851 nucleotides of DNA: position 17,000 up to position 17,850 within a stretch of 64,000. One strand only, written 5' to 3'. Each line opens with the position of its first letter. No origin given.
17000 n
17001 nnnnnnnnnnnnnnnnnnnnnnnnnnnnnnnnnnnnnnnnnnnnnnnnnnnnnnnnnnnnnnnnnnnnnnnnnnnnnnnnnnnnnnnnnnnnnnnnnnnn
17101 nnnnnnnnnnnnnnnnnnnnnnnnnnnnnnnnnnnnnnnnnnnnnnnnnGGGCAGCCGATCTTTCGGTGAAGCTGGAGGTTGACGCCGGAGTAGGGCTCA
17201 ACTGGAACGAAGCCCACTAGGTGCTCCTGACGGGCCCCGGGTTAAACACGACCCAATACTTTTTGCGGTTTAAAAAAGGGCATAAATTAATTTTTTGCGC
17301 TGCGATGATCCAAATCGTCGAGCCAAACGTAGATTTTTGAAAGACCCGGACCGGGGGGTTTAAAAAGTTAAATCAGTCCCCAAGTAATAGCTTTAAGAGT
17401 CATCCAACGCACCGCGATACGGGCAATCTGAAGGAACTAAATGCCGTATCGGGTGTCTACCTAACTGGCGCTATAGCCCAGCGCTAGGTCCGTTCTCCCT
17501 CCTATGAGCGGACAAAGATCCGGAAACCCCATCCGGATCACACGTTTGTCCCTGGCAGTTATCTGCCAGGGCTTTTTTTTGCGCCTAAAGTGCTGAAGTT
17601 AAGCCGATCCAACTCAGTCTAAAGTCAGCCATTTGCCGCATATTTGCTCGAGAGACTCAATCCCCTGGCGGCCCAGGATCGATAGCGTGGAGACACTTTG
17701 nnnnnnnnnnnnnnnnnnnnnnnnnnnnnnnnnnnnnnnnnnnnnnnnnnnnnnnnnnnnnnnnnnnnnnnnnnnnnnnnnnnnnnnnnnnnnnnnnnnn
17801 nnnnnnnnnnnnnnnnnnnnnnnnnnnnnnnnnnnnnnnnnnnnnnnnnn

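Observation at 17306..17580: A ChrR-type ECF promoter motif points into the polA-engB sRNA locus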

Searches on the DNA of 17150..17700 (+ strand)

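Call 7: search_rna_families(source=window, start=17150, end=17700, threshold=evalue, max_evalue=10, show_alignments=4)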
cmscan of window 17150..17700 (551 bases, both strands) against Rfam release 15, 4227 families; matches with E-value up to 10: 8.
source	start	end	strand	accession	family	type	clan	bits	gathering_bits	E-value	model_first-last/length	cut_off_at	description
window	17487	17580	+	RF02837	anti-hemB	Gene; sRNA;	-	26.9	49.5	0.00033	1-81/81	no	Burkholderia RNA 7 (anti-hemB)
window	17514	17580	+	RF00021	Spot_42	Gene; sRNA;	-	16.4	80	1.6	1-115/115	no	Spot 42 RNA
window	17489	17579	+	RF02869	ncS025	Gene; sRNA;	-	15.4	46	3.6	1-85/85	no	Burkholderia sRNA 25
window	17532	17580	+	RF02399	NsiR1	Gene; sRNA;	-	14.9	39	3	1-60/60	no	Nitrogen stress-induced RNA 1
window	17492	17579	+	RF02278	Betaproteobacteria_toxic_sRNA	Gene; sRNA;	-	12.8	50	9.1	1-64/64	no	Betaproteobacteria toxic small RNA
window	17540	17587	+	RF00519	suhB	Gene; sRNA;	CL00108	12.4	41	9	1-77/77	no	Makes More Granules Regulator RNA (mmgR)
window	17475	17616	-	RF02204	WT1-AS_2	Gene; lncRNA;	-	12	45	6.9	1-137/137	no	WT1 antisense RNA conserved region 2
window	17660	17680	-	RF02166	PVT1_3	Gene; lncRNA;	-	11.1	45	2.2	75-95/95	no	Pvt1 oncogene conserved region 3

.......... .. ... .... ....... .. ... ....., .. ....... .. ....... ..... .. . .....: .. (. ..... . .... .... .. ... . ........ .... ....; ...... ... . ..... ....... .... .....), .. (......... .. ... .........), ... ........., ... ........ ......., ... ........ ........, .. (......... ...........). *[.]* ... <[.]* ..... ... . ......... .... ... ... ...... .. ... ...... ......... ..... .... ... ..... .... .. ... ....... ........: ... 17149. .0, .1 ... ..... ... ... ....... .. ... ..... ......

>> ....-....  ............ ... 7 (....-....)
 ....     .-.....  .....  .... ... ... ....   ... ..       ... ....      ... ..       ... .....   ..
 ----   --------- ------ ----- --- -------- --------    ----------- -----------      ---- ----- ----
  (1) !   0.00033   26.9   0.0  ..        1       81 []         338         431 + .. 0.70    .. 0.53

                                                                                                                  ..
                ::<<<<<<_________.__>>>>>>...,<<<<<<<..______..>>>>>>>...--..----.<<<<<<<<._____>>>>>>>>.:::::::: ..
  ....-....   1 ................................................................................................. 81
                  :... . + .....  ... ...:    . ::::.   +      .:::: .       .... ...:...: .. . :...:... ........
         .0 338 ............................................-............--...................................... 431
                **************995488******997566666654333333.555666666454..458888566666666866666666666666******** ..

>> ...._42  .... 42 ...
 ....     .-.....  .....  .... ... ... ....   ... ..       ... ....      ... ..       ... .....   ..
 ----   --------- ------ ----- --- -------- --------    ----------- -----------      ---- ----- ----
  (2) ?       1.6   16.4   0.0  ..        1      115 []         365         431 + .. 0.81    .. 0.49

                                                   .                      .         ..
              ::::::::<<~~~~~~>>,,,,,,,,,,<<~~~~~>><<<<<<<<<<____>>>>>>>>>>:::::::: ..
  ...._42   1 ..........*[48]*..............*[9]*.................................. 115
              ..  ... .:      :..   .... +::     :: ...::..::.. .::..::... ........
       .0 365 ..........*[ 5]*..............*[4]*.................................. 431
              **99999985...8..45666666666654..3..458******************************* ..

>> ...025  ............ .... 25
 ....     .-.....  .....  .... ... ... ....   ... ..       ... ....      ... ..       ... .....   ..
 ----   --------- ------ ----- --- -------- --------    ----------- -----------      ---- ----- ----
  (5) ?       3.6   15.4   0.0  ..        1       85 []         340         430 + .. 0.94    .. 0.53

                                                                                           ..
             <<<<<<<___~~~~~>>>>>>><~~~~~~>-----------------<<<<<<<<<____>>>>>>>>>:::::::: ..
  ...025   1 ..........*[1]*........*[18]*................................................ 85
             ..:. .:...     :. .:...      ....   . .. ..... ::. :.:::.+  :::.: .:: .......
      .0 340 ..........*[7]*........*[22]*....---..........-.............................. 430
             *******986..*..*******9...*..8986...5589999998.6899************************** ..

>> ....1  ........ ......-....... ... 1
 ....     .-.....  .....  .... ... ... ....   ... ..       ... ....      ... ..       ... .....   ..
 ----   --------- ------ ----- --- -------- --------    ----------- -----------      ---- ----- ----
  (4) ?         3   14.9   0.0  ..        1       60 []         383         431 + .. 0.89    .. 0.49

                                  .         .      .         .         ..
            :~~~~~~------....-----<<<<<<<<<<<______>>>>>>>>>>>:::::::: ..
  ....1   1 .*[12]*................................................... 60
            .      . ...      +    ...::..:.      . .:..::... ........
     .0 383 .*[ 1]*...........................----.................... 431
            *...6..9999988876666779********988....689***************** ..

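Call 65: build_rna_model(alignment_id=A1)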
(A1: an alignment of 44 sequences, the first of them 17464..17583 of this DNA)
Model R1 built from alignment A1 (44 sequences, 129 columns); structure: RNAalifold consensus.
model positions 120; base pairs 33; branch points 3; effective number of sequences 0.91; information 0.59 bits per position. Calibrated on 0.2 Mb of random sequence (short: E-values are rough).
structure used (alignment columns):
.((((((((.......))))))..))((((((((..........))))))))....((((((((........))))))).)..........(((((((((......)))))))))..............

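Call 66: search_with_rna_model(model_id=R1, sources=[L010, L011, L012, L013, L014, L015, L016, L017, L073, L077, L078, window], max_evalue=1, show_alignments=4)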
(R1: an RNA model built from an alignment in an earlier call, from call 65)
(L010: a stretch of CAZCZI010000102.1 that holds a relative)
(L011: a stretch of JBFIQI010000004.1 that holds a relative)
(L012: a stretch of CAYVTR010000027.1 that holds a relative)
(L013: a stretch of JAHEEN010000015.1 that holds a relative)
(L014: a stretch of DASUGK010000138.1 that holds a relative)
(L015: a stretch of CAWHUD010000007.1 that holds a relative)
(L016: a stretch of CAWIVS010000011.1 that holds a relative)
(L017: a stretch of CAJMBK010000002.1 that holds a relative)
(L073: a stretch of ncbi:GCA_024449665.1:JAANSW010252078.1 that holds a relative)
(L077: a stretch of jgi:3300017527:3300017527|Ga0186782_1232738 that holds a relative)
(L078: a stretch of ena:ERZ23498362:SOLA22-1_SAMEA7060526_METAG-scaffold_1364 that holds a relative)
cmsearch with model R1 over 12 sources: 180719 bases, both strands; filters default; matches with E-value up to 1: 12.
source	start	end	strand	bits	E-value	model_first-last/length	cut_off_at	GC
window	17464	17583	+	146.8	1.6e-37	1-120/120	no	0.56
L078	22502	22621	-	137.6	4.5e-35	1-120/120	no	0.55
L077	20813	20933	-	126.8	3.5e-32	1-120/120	no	0.5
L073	17314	17430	-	94.8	1.4e-23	1-120/120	no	0.56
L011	3606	3724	-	36.1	7.5e-08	1-120/120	no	0.62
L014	3642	3753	-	31.9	1.1e-06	1-120/120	no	0.64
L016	3667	3777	-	28.4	8.9e-06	1-120/120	no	0.61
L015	3636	3747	-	28.3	9.5e-06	1-120/120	no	0.62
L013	3595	3716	-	19.7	0.0019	1-120/120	no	0.69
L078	22512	22535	+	18.3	0.0045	85-108/120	no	0.62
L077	20815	20846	+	17.3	0.0088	77-108/120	no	0.38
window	8740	8833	-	11.9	0.25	1-120/120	no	0.47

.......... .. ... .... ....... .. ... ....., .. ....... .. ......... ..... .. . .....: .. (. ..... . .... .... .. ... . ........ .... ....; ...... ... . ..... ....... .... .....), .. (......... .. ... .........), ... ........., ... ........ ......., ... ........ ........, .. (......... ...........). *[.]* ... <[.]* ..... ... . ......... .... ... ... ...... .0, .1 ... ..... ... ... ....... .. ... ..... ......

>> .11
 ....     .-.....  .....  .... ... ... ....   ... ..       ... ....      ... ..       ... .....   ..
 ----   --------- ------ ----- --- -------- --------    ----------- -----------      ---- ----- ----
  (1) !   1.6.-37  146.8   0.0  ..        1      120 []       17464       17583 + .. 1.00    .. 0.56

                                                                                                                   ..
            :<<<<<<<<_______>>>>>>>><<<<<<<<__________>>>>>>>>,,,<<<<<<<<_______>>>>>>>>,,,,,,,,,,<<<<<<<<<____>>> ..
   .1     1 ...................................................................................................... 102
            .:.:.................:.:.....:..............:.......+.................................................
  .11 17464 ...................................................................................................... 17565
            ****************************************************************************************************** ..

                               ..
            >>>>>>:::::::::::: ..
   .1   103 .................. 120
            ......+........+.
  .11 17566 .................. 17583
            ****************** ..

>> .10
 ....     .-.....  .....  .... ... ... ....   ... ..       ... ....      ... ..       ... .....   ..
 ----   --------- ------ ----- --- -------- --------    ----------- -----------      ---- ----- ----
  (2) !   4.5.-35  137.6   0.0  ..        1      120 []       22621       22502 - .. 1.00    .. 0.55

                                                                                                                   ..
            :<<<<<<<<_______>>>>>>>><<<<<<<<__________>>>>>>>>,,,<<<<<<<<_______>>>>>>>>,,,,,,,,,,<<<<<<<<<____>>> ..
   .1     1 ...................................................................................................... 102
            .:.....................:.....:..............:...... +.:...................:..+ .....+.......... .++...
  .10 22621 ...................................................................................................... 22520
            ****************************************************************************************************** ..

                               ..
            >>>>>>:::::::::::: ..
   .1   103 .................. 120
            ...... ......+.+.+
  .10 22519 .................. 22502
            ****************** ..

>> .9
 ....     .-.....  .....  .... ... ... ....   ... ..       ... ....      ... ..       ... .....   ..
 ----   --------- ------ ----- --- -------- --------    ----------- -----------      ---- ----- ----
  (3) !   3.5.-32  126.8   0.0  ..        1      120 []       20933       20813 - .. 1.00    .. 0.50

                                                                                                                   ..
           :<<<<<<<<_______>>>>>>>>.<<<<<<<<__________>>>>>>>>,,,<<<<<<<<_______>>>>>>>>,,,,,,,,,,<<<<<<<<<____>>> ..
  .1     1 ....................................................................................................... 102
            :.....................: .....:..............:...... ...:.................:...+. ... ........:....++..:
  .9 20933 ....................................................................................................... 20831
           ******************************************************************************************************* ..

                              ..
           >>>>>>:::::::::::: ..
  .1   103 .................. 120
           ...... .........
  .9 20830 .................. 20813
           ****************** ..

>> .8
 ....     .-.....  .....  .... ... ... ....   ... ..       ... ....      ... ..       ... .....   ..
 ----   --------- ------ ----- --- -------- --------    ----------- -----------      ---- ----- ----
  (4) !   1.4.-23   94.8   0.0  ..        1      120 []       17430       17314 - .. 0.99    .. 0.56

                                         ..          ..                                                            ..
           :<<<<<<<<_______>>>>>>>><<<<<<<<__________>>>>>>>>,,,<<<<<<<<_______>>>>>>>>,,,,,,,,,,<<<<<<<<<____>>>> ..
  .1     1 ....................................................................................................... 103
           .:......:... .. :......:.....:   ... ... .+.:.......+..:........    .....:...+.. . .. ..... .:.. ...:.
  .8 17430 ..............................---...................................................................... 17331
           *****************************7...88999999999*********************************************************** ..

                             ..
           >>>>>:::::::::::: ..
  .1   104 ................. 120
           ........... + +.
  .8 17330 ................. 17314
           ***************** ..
